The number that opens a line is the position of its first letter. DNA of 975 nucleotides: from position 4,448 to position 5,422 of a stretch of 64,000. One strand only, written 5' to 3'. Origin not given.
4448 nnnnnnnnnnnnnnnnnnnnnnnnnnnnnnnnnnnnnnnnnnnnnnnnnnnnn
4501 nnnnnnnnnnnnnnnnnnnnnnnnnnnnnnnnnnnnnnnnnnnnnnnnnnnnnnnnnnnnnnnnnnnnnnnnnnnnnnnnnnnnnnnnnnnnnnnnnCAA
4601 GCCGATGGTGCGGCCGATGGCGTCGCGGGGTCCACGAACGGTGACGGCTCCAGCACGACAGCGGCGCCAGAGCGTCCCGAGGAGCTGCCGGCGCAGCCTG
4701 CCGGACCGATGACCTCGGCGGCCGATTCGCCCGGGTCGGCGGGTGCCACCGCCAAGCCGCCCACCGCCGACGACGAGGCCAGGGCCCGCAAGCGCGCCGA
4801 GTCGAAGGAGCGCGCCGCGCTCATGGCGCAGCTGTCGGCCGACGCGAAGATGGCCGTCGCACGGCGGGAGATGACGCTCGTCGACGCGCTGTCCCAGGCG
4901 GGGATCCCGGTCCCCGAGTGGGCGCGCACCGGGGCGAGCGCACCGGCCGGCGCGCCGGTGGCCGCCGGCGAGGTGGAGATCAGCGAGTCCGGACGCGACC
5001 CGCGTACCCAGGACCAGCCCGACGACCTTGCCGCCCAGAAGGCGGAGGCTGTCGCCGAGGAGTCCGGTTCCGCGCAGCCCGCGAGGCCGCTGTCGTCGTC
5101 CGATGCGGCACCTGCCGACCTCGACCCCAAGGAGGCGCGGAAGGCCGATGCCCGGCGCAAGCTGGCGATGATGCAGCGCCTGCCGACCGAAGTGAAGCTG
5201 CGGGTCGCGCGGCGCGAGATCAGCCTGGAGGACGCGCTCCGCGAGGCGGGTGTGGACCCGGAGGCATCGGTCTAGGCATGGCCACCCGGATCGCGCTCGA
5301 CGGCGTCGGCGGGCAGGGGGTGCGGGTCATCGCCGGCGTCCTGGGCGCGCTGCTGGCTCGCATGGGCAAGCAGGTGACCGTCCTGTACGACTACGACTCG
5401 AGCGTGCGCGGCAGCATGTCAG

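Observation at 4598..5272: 2-oxoacid:ferredoxin oxidoreductase beta subunit carries a ~220-aa C-terminal extension with two tandem helical repeats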

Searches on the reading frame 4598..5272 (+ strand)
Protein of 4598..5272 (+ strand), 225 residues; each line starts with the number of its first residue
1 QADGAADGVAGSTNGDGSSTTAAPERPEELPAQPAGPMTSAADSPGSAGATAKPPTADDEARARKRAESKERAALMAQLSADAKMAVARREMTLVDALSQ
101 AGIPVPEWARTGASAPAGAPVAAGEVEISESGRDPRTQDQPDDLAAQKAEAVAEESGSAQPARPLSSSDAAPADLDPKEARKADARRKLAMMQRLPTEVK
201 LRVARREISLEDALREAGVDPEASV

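Call 3: search_protein_families(library=pfam, proteins=[window:4598-5272:+], max_evalue=1)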
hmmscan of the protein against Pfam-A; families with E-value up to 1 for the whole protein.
window:4598-5272:+ (225 aa): 2 families
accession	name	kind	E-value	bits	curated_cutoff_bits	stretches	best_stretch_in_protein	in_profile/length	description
PF21432.3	56B_RHH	-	0.26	11.7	27.2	0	197-217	5-25/32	56B-like, Ribbon-helix-helix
PF01163.29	RIO1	-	0.37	10.8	22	1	77-107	44-74/187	RIO domain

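Call 6: find_homologous_proteins(query=window:4598-5272:+, max_evalue=0.001)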
Query window:4598-5272:+ (225 aa): 108 proteins with E <= 0.001 among 8000 candidates.
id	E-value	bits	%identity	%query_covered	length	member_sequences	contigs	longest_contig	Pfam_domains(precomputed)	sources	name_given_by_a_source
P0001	3.6e-88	313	86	84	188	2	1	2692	-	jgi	jgi:hypothetical protein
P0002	5.5e-86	306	82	84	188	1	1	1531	-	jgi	jgi:flagellar motor switch/type III secretory pathway protein FliN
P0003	6.6e-83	296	80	83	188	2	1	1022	-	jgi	jgi:hypothetical protein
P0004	2.7e-81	291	71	97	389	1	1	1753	PF02775.27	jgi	jgi:flagellar motor switch/type III secretory pathway protein FliN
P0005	1.2e-75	272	66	97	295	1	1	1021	-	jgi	jgi:hypothetical protein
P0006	1.7e-74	269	73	83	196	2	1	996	-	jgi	jgi:hypothetical protein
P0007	1.8e-74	268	99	63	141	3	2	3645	-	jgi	jgi:hypothetical protein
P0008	5.5e-74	267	67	90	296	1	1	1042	-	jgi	jgi:hypothetical protein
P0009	5.0e-73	264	65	100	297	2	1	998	-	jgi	jgi:flagellar motor switch/type III secretory pathway protein FliN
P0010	5.6e-69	251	63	95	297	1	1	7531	-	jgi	jgi:hypothetical protein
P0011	2.6e-68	248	67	91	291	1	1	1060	-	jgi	jgi:flagellar motor switch/type III secretory pathway protein FliN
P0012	3.1e-67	245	89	63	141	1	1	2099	-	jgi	jgi:hypothetical protein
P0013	1.3e-62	230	59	91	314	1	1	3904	-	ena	-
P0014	5.6e-62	228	62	97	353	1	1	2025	PF02775.27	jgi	jgi:hypothetical protein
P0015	1.4e-61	226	61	98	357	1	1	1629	PF02775.27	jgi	jgi:hypothetical protein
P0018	4.0e-59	218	62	83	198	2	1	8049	-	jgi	jgi:hypothetical protein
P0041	2.0e-48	183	57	81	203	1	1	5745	-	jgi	jgi:hypothetical protein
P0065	3.4e-43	166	62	67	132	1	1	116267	-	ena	-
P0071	1.0e-41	162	62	65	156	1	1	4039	-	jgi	jgi:hypothetical protein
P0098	5.1e-31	127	49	65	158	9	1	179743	-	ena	-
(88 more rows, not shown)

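Call 8: find_encoding_contigs(protein=P0065, flank=5000, max_places=3)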
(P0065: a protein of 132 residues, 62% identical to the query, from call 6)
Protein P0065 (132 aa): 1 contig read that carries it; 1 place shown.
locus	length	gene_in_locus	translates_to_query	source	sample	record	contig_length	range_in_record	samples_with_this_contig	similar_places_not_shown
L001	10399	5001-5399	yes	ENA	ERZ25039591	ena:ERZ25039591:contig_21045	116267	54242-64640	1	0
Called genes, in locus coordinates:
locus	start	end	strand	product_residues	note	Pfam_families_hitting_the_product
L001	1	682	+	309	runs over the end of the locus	PF17892:Cadherin_5 (faint), PF00801:PKD (faint), PF05345:He_PIG, PF17803:Cadherin_4 (weak), PF05345:He_PIG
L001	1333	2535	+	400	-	PF17892:Cadherin_5 (weak), PF17963:Big_9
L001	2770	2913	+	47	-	PF12797:Fer4_2 (weak), PF00037:Fer4 (weak), PF12837:Fer4_6 (weak), PF14697:Fer4_21 (weak)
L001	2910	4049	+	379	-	PF01855:POR_N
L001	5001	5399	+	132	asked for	-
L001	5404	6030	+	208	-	PF01558:POR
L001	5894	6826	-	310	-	PF00701:DHDPS (weak)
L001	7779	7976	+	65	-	PF00962:A_deaminase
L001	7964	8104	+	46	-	-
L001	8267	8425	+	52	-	PF12838:Fer4_7 (weak), PF12797:Fer4_2 (weak), PF12837:Fer4_6 (weak), PF00037:Fer4, PF13183:Fer4_8 (weak)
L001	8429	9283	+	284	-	PF07110:EthD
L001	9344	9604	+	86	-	-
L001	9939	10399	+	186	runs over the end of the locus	PF00378:ECH_1, PF16113:ECH_2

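Call 9: find_encoding_contigs(protein=P0098, flank=5000, max_places=3)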
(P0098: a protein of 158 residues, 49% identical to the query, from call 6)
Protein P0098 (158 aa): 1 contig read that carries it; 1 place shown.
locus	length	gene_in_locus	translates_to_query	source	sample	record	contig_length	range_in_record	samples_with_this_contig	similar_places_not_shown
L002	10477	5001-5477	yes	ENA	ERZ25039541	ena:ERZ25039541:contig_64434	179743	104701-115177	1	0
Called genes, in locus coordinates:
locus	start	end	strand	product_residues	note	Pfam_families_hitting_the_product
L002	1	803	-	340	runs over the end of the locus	PF09587:PGA_cap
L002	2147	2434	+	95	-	PF14697:Fer4_21 (faint), PF12797:Fer4_2 (faint), PF12837:Fer4_6 (faint), PF13237:Fer4_10 (faint), PF12838:Fer4_7 (weak), PF13187:Fer4_9 (weak), PF00037:Fer4 (weak)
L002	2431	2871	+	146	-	-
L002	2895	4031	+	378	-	PF01855:POR_N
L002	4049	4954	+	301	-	PF02775:TPP_enzyme_C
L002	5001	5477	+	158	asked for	-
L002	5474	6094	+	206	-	PF01558:POR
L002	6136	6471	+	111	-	PF08818:DUF1801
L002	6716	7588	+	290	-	PF00962:A_deaminase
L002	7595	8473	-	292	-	PF00701:DHDPS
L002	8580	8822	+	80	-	PF13183:Fer4_8 (faint), PF13237:Fer4_10 (faint), PF14697:Fer4_21 (faint), PF12838:Fer4_7 (weak), PF13187:Fer4_9 (weak), PF13484:Fer4_16 (faint), PF12797:Fer4_2 (weak), PF00037:Fer4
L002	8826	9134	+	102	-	PF07110:EthD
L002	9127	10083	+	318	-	PF00378:ECH_1, PF16113:ECH_2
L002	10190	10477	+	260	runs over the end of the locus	PF00378:ECH_1, PF16113:ECH_2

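Call 13: find_encoding_contigs(protein=P0018, flank=4000, max_places=2)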
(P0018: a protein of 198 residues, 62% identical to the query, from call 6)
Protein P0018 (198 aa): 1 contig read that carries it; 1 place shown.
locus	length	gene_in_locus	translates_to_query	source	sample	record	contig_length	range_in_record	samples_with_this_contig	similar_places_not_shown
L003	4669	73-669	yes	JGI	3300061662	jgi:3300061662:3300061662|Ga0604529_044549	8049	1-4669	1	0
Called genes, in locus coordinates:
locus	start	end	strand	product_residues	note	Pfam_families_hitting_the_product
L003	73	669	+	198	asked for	-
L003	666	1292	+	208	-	PF01558:POR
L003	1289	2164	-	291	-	PF00701:DHDPS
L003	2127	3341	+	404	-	PF00962:A_deaminase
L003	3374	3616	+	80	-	PF13183:Fer4_8 (faint), PF13237:Fer4_10 (faint), PF14697:Fer4_21 (faint), PF12838:Fer4_7 (weak), PF13187:Fer4_9 (weak), PF12797:Fer4_2 (weak), PF00037:Fer4, PF12837:Fer4_6 (weak), +1 more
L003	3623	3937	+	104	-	PF07110:EthD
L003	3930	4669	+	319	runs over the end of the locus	PF00378:ECH_1, PF16113:ECH_2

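Call 14: find_encoding_contigs(protein=P0071, flank=4000, max_places=2)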
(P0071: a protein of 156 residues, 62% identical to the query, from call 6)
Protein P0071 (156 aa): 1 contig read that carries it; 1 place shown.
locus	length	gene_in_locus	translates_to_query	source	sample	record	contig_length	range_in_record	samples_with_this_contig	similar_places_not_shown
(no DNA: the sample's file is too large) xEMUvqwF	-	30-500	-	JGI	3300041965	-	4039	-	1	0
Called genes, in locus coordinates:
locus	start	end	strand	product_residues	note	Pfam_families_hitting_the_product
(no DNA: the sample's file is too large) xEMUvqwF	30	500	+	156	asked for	-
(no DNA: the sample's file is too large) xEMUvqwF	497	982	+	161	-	-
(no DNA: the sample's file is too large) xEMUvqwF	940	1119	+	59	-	-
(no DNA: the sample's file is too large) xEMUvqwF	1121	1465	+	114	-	-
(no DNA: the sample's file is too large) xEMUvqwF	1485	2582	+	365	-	PF00962:A_deaminase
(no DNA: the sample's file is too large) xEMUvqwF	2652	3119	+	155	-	PF20587:DUF6789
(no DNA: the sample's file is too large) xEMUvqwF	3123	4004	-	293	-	PF00701:DHDPS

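Call 15: find_encoding_contigs(protein=P0041, flank=4000, max_places=2)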
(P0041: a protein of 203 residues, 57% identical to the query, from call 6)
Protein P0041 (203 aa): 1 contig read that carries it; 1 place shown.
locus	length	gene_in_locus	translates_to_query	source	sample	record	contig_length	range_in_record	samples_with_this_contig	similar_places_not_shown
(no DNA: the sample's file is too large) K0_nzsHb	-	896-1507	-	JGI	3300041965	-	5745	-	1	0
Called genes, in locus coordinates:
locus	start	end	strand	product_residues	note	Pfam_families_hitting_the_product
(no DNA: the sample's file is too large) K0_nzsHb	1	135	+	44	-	?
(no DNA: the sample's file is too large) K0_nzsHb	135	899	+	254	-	-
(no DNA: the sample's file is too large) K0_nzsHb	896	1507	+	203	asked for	-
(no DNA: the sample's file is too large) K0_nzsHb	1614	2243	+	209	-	PF01558:POR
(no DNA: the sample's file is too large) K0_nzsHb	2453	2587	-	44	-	-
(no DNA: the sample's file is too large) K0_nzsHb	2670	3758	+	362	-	-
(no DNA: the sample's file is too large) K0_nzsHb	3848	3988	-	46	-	-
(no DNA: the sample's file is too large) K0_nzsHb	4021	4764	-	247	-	-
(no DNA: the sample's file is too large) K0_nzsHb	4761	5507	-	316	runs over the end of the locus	PF00701:DHDPS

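Call 17: find_related_loci(query=window:4700-5272:+, collection=genome_contigs, flank=6000)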
Query window:4700-5272:+ (191 aa) in genome_contigs; peptide patterns used: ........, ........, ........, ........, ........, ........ (x = any residue, [..] = any of these).
288 stretches matched a pattern; 5 encode a relative of the query (tblastn E <= 1e-3); 5 distinct loci.
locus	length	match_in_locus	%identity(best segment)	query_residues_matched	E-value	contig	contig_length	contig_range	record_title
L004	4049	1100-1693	74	1-190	1e-83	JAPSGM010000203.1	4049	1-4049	MAG: Chloroflexota bacterium isolate BS_bin.023 NODE_12588_length_4049_cov_2.823559, whole genome shotgun sequence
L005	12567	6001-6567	77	2-190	5e-81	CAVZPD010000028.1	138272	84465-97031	MAG: uncultured Chloroflexia bacterium isolate MFD05684.bin.1.297 genome assembly, contig: contig_84892, whole genome sh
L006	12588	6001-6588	75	3-185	1e-73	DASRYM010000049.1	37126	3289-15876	MAG TPA_asm: Candidatus Zixiibacteriota bacterium isolate SMAG_U13342 k141_54181, whole genome shotgun sequence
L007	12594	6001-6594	63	1-188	3e-65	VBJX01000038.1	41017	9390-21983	MAG: Chloroflexi bacterium isolate CF_167 14_1009_16_40cm_scaffold_7448, whole genome shotgun sequence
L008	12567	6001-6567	77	2-190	1e-84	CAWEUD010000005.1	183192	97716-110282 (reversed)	MAG: uncultured Chloroflexia bacterium isolate MFD05684.bin.3.306 genome assembly, contig: contig_17475, whole genome sh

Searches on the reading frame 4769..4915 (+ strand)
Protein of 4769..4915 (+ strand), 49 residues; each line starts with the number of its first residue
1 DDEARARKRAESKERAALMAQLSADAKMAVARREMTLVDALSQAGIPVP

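Call 25: search_solved_structures(query=A1, max_evalue=10, show_alignments=3)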
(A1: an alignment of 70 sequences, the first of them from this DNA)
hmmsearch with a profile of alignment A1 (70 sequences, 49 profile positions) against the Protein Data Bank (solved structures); distinct sequences matched with E-value up to 10: 3.
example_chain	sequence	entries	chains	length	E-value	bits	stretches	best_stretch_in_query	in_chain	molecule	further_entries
3n5f_A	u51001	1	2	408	0.56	13.4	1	35-49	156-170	N-carbamoyl-L-amino acid hydrolase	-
3lxf_A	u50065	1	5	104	0.86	12.8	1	35-47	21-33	Ferredoxin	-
8bcx_A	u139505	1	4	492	0.93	12.7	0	32-49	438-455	Nitrite reductase (cytochrome; ammonia-forming)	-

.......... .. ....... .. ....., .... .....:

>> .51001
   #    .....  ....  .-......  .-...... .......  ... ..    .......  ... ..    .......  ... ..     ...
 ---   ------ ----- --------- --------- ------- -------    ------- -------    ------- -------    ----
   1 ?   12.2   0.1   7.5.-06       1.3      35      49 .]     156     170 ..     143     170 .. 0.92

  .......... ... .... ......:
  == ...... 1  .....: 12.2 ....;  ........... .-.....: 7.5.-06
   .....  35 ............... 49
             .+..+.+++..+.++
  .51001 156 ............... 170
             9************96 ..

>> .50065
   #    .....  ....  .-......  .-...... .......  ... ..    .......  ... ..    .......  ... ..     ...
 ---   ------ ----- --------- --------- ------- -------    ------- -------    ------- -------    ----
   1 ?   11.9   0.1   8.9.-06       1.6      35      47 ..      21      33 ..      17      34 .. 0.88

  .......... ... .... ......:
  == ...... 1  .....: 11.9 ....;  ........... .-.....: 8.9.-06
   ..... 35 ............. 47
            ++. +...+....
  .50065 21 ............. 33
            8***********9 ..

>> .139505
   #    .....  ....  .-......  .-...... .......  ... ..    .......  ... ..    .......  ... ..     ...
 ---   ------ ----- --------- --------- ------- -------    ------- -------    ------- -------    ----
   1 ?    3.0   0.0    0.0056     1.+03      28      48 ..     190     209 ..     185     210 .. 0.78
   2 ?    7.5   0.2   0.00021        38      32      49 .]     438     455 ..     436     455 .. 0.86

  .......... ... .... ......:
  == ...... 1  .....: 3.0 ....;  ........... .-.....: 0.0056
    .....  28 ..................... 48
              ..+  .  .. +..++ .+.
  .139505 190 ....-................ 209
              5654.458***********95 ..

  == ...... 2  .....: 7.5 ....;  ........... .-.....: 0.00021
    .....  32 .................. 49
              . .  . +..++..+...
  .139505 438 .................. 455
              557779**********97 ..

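Call 30: search_protein_representatives(alignment_id=A1)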
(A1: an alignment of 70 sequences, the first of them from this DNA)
Query: 70 sequences, 49 profile positions. Proteins with E-value up to 0.001 (for the whole library): 34; up to 1e-10: 27; up to 1e-30: 6. The best 34 are listed.
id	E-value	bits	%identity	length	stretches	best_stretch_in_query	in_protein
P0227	1.1e-47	175.7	-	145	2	2-49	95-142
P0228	2.9e-46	171.2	-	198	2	3-49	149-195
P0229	6.8e-46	170.0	-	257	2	1-49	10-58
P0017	4.5e-43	161.0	-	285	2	2-49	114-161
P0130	4.1e-42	157.9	-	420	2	1-49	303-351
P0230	4.2e-31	122.7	-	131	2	6-49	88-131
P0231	2.0e-29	117.3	-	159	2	3-48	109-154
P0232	4.2e-26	106.7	-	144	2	2-49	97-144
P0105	6.0e-23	96.6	-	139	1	1-49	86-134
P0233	1.9e-22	95.0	-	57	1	2-49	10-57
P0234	2.0e-22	94.9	-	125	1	1-48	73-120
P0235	1.9e-21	91.8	-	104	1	1-49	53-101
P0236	8.9e-21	89.6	-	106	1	2-49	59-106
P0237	1.1e-20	89.4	-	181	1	1-48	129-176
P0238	1.6e-20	88.8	-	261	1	1-49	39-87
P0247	1.8e-11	59.9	-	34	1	19-49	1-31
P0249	7.5e-10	54.6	-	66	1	19-49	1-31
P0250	3.1e-09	52.7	-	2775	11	36-49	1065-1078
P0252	1.4e-08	50.6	-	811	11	7-23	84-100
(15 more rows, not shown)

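Call 42: predict_structure(alignment_id=A1)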
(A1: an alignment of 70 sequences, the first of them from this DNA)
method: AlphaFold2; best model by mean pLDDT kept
length: 49 residues; sequences in the alignment: 70
mean_pLDDT: 85.4   pTM: 0.58
mean pLDDT of the five models: 85.4, 83.0, 80.7, 80.4, 73.1
residues with pLDDT >= 90: 20; 70-90: 26; 50-70: 3; < 50: 0
segments of 3 or more residues with pLDDT < 50: none
pLDDT, mean of each block of 10 residues (from residue 1): 75 86 91 92 83
secondary structure, 60 per line:
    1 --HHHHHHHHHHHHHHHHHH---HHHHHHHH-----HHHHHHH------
elements in order: H3-20 H24-31 H37-43

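Call 45: fold_search(model_id=the predicted structure, library=pdb)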
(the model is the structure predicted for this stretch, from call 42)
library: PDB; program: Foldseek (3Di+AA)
matches with E <= 10: 6; with E <= 0.001: 0
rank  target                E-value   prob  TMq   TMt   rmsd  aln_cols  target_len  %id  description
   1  3hug_E                3.1e+00  0.09  0.34  0.25   7.0        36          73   25  Crystal structure of Mycobacterium tuberculosis anti-sigma factor RslA in complex with -35 promoter binding domain of  (released 2010-03-02)
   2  3hug_K                3.3e+00  0.09  0.35  0.26   7.0        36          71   25  Crystal structure of Mycobacterium tuberculosis anti-sigma factor RslA in complex with -35 promoter binding domain of  (released 2010-03-02)
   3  6uu7_FFF              5.4e+00  0.13  0.53  0.12   6.9        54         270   18  E. coli sigma-S transcription initiation complex with a 6-nt RNA and an NTP ("Old" crystal soaked with UTP, CTP, ddG (released 2020-08-26)
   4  3hug_G                6.7e+00  0.06  0.42  0.30   7.7        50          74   24  Crystal structure of Mycobacterium tuberculosis anti-sigma factor RslA in complex with -35 promoter binding domain of  (released 2010-03-02)
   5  9fog_F                7.2e+00  0.10  0.53  0.09   7.4        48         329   21  Ap3G bound in de novo transcription initiation T. thermophilus RNA polymerase complex with TC DNA template (released 2025-12-17)
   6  3hug_A                7.7e+00  0.05  0.34  0.23   6.9        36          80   25  Crystal structure of Mycobacterium tuberculosis anti-sigma factor RslA in complex with -35 promoter binding domain of  (released 2010-03-02)

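Call 47: search_protein_families(library=pfam, alignment_id=A1, max_evalue=10)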
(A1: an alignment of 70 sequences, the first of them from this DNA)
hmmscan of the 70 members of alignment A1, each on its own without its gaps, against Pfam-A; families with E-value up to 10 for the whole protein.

A. member 1, seq(49 aa): 1 family
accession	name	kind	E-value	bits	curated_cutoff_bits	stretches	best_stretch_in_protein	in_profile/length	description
PF01163.29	RIO1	-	0.15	12.1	22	1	15-49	37-73/187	RIO domain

B. families by the number of members that match (of 70 scanned): 19 families
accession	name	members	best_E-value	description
PF25559.1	DUF7931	15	0.0037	Domain of unknown function (DUF7931)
PF15519.11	RBM39linker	8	0.027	linker between RRM2 and RRM3 domains in RBM39 protein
PF08984.16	DUF1858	4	0.022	Domain of unknown function (DUF1858)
PF24113.1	DUF7387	4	0.024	Family of unknown function (DUF7387)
PF04405.19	ScdA_N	4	0.064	Domain of Unknown function (DUF542)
PF20891.2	DUF6844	4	0.12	Domain of unknown function (DUF6844)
PF00111.32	Fer2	3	0.076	2Fe-2S iron-sulfur cluster binding domain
PF12434.13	Malate_DH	2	0.03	Malate dehydrogenase enzyme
PF14841.11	FliG_M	2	0.046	FliG middle domain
PF15459.11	RRP14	2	0.32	60S ribosome biogenesis protein Rrp14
PF21432.3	56B_RHH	1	0.024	56B-like, Ribbon-helix-helix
PF20772.2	TACO1_YebC_N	1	0.041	TACO1/YebC protein N-terminal domain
PF18026.6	Exog_C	1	0.065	Endo/exonuclease (EXOG) C-terminal domain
PF02814.20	UreE_N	1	0.067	UreE urease accessory protein, N-terminal domain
PF06254.16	YdaT_toxin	1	0.1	Bacterial toxin ydaT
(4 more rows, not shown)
